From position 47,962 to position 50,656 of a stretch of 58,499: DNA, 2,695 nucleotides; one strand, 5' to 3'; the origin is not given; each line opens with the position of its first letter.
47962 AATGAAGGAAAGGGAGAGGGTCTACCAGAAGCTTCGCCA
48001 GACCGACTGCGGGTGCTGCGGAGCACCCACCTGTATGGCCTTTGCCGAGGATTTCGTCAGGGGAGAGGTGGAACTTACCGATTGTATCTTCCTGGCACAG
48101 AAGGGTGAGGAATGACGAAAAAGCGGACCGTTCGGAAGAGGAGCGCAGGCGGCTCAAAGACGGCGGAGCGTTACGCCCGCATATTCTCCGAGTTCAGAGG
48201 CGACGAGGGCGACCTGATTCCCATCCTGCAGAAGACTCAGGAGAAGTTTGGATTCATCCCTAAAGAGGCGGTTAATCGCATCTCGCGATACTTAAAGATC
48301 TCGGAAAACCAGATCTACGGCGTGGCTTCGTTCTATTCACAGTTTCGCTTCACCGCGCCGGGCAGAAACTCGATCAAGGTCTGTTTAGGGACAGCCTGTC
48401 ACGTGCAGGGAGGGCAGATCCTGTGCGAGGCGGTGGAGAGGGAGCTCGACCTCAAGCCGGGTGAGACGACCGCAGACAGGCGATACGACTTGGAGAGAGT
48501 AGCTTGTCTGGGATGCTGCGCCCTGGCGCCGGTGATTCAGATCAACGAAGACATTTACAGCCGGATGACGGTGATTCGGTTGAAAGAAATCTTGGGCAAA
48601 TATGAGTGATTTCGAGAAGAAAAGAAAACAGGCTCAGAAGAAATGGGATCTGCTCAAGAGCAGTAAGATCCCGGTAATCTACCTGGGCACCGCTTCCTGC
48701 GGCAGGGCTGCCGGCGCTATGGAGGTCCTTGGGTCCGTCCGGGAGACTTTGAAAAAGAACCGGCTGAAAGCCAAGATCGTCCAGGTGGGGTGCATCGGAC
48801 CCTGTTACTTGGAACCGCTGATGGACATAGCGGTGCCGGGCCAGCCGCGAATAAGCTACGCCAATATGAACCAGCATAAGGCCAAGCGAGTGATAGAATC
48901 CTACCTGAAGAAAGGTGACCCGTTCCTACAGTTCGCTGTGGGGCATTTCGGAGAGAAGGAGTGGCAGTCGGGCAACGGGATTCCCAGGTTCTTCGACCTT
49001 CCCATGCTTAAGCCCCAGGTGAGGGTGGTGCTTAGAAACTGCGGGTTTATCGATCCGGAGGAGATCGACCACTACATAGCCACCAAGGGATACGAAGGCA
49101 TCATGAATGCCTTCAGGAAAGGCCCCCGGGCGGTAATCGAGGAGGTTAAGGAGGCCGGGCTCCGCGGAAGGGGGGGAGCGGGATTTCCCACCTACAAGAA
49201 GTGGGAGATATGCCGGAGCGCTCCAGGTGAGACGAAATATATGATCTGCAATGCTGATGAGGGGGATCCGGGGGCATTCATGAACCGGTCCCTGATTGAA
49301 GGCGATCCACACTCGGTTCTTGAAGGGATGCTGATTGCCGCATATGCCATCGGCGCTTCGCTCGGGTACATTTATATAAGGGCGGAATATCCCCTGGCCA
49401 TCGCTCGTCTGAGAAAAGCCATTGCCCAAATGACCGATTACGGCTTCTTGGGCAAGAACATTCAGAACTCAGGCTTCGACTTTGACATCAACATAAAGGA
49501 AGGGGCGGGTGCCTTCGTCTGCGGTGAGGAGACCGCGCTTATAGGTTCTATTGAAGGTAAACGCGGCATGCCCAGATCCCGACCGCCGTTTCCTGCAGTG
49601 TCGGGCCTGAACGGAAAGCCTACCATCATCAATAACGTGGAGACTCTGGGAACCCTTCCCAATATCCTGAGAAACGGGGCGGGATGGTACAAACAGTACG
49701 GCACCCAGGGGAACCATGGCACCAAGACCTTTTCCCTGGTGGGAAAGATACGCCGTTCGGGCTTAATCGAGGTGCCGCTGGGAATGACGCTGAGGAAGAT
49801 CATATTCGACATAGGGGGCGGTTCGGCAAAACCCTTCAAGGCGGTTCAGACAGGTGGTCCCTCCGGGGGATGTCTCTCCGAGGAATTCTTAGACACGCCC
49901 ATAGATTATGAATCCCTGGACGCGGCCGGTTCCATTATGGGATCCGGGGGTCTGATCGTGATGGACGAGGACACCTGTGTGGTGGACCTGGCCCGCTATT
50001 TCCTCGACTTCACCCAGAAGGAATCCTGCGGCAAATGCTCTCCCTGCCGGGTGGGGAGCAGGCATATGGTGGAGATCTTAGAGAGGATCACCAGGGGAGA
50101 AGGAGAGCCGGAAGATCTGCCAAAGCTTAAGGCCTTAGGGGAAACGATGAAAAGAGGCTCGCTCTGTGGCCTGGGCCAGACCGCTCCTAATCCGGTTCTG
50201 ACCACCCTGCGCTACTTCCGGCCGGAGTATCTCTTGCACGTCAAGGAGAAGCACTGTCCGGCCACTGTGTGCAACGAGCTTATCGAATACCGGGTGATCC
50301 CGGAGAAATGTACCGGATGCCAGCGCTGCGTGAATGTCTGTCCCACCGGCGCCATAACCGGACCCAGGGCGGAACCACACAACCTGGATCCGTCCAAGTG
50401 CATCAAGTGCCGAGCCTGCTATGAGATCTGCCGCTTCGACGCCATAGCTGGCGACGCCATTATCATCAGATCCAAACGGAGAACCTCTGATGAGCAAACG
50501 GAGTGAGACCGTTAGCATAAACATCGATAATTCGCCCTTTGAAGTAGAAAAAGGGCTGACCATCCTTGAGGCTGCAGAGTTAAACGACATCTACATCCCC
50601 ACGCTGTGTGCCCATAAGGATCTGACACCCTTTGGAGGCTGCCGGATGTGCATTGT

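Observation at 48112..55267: Translationally coupled NuoE, NuoF, NuoG/FDH-like (catalytically dead) and NfnA, NfnB operon: candidate novel bifurcating transhydrogenase-type complex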

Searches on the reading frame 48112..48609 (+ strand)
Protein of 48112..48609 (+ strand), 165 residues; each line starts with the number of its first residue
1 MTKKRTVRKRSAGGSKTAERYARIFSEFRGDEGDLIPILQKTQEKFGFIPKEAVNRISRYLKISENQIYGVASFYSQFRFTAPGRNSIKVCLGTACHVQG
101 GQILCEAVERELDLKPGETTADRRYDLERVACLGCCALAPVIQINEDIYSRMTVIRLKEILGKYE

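Call 3: search_protein_families(library=pfam, proteins=[window:48112-48609:+], max_evalue=0.01)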
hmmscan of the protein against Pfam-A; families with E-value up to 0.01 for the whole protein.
window:48112-48609:+ (165 aa): 1 family
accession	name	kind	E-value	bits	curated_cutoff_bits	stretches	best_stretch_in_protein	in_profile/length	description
PF01257.25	2Fe-2S_thioredx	-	1.1e-47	162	24.8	1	23-164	3-144/145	Thioredoxin-like [2Fe-2S] ferredoxin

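Call 10: search_protein_families(library=ncbifam, proteins=[window:48112-48609:+], max_evalue=0.001)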
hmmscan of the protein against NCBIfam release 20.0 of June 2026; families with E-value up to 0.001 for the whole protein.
window:48112-48609:+ (165 aa): 9 families
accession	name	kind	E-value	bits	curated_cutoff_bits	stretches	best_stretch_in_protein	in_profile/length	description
NF005722.0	PRK07539.1-2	equivalog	4.4e-42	143.8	141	1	22-164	14-156/157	NADH-quinone oxidoreductase subunit NuoE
NF004638.0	PRK05988.1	equivalog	3.9e-41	140.5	198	1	15-162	8-155/159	formate dehydrogenase subunit gamma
TIGR01958.1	nuoE_fam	subfamily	1.2e-37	129.3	142.4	1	34-165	17-148/148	NADH-quinone oxidoreductase subunit NuoE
NF005747.0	PRK07571.1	equivalog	9.7e-34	116.5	224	1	30-153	34-157/173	bidirectional hydrogenase complex protein HoxE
NF005725.0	PRK07539.1-5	equivalog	5.3e-33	114.2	220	1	32-165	38-172/174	NADH-quinone oxidoreductase subunit NuoE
NF005721.0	PRK07539.1-1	equivalog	5e-26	91.6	308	1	18-161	31-174/292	NADH-quinone oxidoreductase subunit NuoE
NF005724.0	PRK07539.1-4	equivalog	1.8e-24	86.9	280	1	33-164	40-172/240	NADH-quinone oxidoreductase subunit NuoE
NF009040.0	PRK12373.1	equivalog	4.7e-24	85.8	514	1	32-164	36-169/400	NADH-quinone oxidoreductase subunit E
NF005723.0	PRK07539.1-3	equivalog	3.2e-20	72.6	226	1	38-161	29-153/158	NADH-quinone oxidoreductase subunit NuoE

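Call 44: search_solved_structures(query=window:48112-48609:+, max_evalue=1e-15, show_alignments=0)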
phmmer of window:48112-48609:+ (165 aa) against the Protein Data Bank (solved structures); distinct sequences matched with E-value up to 1e-15: 52.
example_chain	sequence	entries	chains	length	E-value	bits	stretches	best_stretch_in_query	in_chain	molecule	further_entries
9n5u_C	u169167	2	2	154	6.9e-46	159.4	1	29-161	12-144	NfnC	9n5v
7t2r_C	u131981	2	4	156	3.7e-42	147.3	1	18-165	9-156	NiFe hydrogenase subunit C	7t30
9bov_C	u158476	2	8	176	2.8e-39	137.9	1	24-162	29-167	NADH dehydrogenase (Ubiquinone), 24 kDa subunit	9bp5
8a6t_C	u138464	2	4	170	7.2e-39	136.6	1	18-164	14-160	Electron bifurcating hydrogenase subunit HydC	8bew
8oh5_A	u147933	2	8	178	1.7e-37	132.1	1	23-161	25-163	NAD-dependent formate dehydrogenase gamma subunit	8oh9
7q4v_C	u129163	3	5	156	1.5e-33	119.3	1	23-164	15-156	Iron hydrogenase HydC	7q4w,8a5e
7p5h_C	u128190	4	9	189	1.7e-33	119.1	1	19-163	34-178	Fe-hydrogenase, subunit gamma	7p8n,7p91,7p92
9mqx_C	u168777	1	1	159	2e-32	115.7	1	31-161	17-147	NADH:ubiquinone oxidoreductase 24 kD subunit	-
8b9z_E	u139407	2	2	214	3.9e-26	95.2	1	15-162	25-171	NADH dehydrogenase (Ubiquinone) 24 kDa subunit, isoform A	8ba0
8esw_V2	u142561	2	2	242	5.5e-26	94.7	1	15-162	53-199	NADH dehydrogenase (Ubiquinone) 24 kDa subunit, isoform A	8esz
5xtb_O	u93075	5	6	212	1.2e-25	93.6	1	33-162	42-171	NADH dehydrogenase [ubiquinone] flavoprotein 2, mitochondrial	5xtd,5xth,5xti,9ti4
9cwt_O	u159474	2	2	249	1.7e-25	93.1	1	33-162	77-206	NADH dehydrogenase [ubiquinone] flavoprotein 2, mitochondrial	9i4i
7zd6_2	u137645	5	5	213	2.2e-25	92.8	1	33-162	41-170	NADH dehydrogenase [ubiquinone] flavoprotein 2, mitochondrial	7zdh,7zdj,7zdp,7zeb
9w2u_E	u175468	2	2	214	2.3e-25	92.7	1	33-162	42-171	NADH dehydrogenase [ubiquinone] flavoprotein 2, mitochondrial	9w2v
5lnk_2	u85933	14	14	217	2.3e-25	92.7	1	33-162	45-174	Mitochondrial complex I, 24 kDa subunit | NADH dehydrogenase [ubiquinone] flavoprotein 2, mitochondrial | NDUFV2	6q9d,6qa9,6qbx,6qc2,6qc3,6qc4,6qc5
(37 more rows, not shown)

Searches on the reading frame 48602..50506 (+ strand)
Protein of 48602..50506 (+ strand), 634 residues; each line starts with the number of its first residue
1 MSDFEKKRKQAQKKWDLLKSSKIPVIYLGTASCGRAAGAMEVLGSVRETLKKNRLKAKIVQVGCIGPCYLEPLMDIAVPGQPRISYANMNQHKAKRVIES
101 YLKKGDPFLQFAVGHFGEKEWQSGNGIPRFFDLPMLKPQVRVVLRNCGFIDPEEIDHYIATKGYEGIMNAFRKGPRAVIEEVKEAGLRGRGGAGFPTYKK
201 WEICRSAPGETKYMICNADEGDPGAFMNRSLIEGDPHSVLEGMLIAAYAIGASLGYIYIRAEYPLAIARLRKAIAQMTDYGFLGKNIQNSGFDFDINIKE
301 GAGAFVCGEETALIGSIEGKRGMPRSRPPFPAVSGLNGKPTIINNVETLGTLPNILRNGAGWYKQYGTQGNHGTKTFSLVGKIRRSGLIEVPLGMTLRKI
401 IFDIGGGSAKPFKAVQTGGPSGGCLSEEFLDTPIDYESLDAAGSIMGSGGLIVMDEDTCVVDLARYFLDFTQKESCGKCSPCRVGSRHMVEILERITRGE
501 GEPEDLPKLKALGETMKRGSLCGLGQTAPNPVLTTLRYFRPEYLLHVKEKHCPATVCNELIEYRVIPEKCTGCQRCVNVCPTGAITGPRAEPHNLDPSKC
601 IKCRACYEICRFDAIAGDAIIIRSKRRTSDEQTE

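Call 3: search_protein_families(library=pfam, proteins=[window:48602-50506:+], max_evalue=0.01)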
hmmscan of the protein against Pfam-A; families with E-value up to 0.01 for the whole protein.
window:48602-50506:+ (634 aa): 14 families
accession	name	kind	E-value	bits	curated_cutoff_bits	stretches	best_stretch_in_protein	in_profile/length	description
PF01512.22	Complex1_51K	-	4.4e-47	160.2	31.2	1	182-352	1-148/150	Nuo51 FMN-binding domain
PF10589.14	NADH_4Fe-4S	-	7.4e-33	112.7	23.5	1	462-546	1-85/85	NADH-ubiquinone oxidoreductase-F iron-sulfur binding region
PF00037.32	Fer4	-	1e-12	47.7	21.1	2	564-586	2-24/24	4Fe-4S binding domain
PF12838.12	Fer4_7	-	5.4e-09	36.8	27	2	569-614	1-52/52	4Fe-4S dicluster domain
PF13237.11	Fer4_10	-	9e-09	35.6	25.5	1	565-610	4-52/53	4Fe-4S dicluster domain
PF12837.12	Fer4_6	-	1.2e-07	31.8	25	2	565-585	4-24/24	4Fe-4S binding domain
PF13187.11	Fer4_9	-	1.3e-07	32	27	1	569-614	1-51/52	4Fe-4S dicluster domain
PF14697.11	Fer4_21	-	2.5e-06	27.9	35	1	563-585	34-57/59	4Fe-4S dicluster domain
PF12797.12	Fer4_2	-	3.4e-06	27.1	24.5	1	565-582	5-22/22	4Fe-4S binding domain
PF13484.11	Fer4_16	-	2.2e-05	25.5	30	1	569-589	1-21/66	4Fe-4S double cluster binding domain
PF13183.11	Fer4_8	-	8.5e-05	23.5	27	0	567-583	51-67/68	4Fe-4S dicluster domain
PF25160.1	LdpA_Fe-S-bd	-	0.00011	22.3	27.6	1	550-586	11-44/49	LdpA Fe-S cluster-binding domain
PF12800.12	Fer4_4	-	0.00036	21.1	24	1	567-583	1-17/17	4Fe-4S binding domain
PF10531.15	SLBB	-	0.0026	18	27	1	378-422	3-52/55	SLBB domain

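Call 10: search_protein_families(library=ncbifam, proteins=[window:48602-50506:+], max_evalue=0.001)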
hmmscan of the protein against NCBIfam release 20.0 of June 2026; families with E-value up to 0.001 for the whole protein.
window:48602-50506:+ (634 aa): 37 families (the best 25 are shown)
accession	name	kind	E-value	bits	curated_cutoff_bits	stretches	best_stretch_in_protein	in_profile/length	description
TIGR01959.1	nuoF_fam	equivalog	5.5e-142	473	558.65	1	152-546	11-409/410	NADH-quinone oxidoreductase subunit NuoF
NF008436.0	PRK11278.1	equivalog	3e-111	372.5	749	1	152-553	24-432/448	NADH-quinone oxidoreductase subunit NuoF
NF010120.0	PRK13596.1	equivalog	3.6e-110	368.4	389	1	156-549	21-419/433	NADH-quinone oxidoreductase subunit NuoF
TIGR04481.1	PR_assoc_PrdC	equivalog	9.7e-16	57.6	490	1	176-424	74-287/425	proline reductase-associated electron transfer protein PrdC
TIGR01945.1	rnfC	subfamily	1.8e-11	43.2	245.95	1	146-276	95-220/435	RnfABCDGE type electron transport complex subunit C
NF003454.1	PRK05035.1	equivalog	3.8e-11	42.2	345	1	146-277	97-222/556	electron transport complex subunit RsxC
TIGR02700.1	flavo_MJ0208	hypoth_equivalog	6.3e-08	32.2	251.35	1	560-619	140-199/234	dihydromethanopterin reductase (acceptor)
NF043039.1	HgcAB_like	equivalog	9.2e-08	32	285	1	560-615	292-349/350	HgcAB-like fusion protein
TIGR01944.1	rnfB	subfamily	1.2e-07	31.5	68.7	1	565-616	110-161/190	RnfABCDGE type electron transport complex subunit B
NF040864.1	HgcB_ferredoxin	equivalog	1.3e-07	31.3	99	1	564-616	10-62/93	mercury methylation ferredoxin HgcB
NF038196.1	ferrodoxin_EFR1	subfamily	4.3e-07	30.2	75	1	566-616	183-230/242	EFR1 family ferrodoxin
TIGR04105.1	FeFe_hydrog_B1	subfamily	1.4e-06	27.3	450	1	562-616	105-160/462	monomeric [FeFe] hydrogenase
NF058577.1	FdxA_fam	equivalog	4.4e-06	26.8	65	1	565-614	4-52/52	4Fe-4S ferredoxin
NF045874.1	Vhu_polyferre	exception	4.9e-06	25.5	600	1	558-618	186-246/381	F420-non-reducing hydrogenase associated-polyferredoxin VhuB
NF043069.1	T4HPD_activ_SAM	equivalog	5e-06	26.1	425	1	562-614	45-96/299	trans-4-hydroxy-L-proline dehydratase activase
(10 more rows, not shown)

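Call 43: search_solved_structures(query=window:48602-50506:+, max_evalue=1e-40, show_alignments=2)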
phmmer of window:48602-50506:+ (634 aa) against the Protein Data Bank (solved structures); distinct sequences matched with E-value up to 1e-40: 61 (the best 60 are shown).
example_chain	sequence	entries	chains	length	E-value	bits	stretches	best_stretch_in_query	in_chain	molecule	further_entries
9n5u_B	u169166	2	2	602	3.8e-226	755.7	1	21-616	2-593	NfnB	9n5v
9bov_B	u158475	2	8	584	1.2e-222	744.2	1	26-615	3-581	NADH dehydrogenase (Quinone)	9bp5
8oh5_B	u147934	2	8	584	7.6e-215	718.4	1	27-616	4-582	NAD-reducing hydrogenase subunit HoxF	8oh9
7t2r_B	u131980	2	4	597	2.4e-211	706.9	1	33-615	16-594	NiFe hydrogenase subunit B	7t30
7q4v_B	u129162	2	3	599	9.8e-202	675.1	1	25-616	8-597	Iron hydrogenase HydB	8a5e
8a6t_B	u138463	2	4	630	3.7e-189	633.5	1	52-615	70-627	Electron bifurcating hydrogenase subunit HydB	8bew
7q4w_B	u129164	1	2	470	5.6e-188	629.6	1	155-616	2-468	Iron hydrogenase HydB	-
7p5h_B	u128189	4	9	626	1.6e-184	618.2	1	27-615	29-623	Fe-hydrogenase, subunit beta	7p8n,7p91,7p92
9mqx_B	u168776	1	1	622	9.2e-181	605.8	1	12-618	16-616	NADH:ubiquinone oxidoreductase, NADH-binding (51 kD) subunit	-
6vw7_B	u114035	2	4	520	1.8e-126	426.4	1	24-543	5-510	NAD-dependent formate dehydrogenase beta subunit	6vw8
2fug_1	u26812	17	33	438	6.6e-116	391.5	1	152-551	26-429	NADH-quinone oxidoreductase chain 1 | NADH-QUINONE OXIDOREDUCTASE SUBUNIT 1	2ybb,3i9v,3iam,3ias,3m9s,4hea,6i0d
6tg9_B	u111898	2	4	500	5e-113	382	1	28-543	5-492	Formate dehydrogenase subunit beta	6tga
9wxb_C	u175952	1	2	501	5.6e-110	371.9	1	132-543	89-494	Formate dehydrogenase beta subunit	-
7awt_F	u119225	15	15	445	1.9e-107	363.6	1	152-552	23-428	NADH-quinone oxidoreductase subunit F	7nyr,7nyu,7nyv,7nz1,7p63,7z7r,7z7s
7p64_F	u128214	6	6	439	2.1e-107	363.4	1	152-551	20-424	NADH-quinone oxidoreductase subunit F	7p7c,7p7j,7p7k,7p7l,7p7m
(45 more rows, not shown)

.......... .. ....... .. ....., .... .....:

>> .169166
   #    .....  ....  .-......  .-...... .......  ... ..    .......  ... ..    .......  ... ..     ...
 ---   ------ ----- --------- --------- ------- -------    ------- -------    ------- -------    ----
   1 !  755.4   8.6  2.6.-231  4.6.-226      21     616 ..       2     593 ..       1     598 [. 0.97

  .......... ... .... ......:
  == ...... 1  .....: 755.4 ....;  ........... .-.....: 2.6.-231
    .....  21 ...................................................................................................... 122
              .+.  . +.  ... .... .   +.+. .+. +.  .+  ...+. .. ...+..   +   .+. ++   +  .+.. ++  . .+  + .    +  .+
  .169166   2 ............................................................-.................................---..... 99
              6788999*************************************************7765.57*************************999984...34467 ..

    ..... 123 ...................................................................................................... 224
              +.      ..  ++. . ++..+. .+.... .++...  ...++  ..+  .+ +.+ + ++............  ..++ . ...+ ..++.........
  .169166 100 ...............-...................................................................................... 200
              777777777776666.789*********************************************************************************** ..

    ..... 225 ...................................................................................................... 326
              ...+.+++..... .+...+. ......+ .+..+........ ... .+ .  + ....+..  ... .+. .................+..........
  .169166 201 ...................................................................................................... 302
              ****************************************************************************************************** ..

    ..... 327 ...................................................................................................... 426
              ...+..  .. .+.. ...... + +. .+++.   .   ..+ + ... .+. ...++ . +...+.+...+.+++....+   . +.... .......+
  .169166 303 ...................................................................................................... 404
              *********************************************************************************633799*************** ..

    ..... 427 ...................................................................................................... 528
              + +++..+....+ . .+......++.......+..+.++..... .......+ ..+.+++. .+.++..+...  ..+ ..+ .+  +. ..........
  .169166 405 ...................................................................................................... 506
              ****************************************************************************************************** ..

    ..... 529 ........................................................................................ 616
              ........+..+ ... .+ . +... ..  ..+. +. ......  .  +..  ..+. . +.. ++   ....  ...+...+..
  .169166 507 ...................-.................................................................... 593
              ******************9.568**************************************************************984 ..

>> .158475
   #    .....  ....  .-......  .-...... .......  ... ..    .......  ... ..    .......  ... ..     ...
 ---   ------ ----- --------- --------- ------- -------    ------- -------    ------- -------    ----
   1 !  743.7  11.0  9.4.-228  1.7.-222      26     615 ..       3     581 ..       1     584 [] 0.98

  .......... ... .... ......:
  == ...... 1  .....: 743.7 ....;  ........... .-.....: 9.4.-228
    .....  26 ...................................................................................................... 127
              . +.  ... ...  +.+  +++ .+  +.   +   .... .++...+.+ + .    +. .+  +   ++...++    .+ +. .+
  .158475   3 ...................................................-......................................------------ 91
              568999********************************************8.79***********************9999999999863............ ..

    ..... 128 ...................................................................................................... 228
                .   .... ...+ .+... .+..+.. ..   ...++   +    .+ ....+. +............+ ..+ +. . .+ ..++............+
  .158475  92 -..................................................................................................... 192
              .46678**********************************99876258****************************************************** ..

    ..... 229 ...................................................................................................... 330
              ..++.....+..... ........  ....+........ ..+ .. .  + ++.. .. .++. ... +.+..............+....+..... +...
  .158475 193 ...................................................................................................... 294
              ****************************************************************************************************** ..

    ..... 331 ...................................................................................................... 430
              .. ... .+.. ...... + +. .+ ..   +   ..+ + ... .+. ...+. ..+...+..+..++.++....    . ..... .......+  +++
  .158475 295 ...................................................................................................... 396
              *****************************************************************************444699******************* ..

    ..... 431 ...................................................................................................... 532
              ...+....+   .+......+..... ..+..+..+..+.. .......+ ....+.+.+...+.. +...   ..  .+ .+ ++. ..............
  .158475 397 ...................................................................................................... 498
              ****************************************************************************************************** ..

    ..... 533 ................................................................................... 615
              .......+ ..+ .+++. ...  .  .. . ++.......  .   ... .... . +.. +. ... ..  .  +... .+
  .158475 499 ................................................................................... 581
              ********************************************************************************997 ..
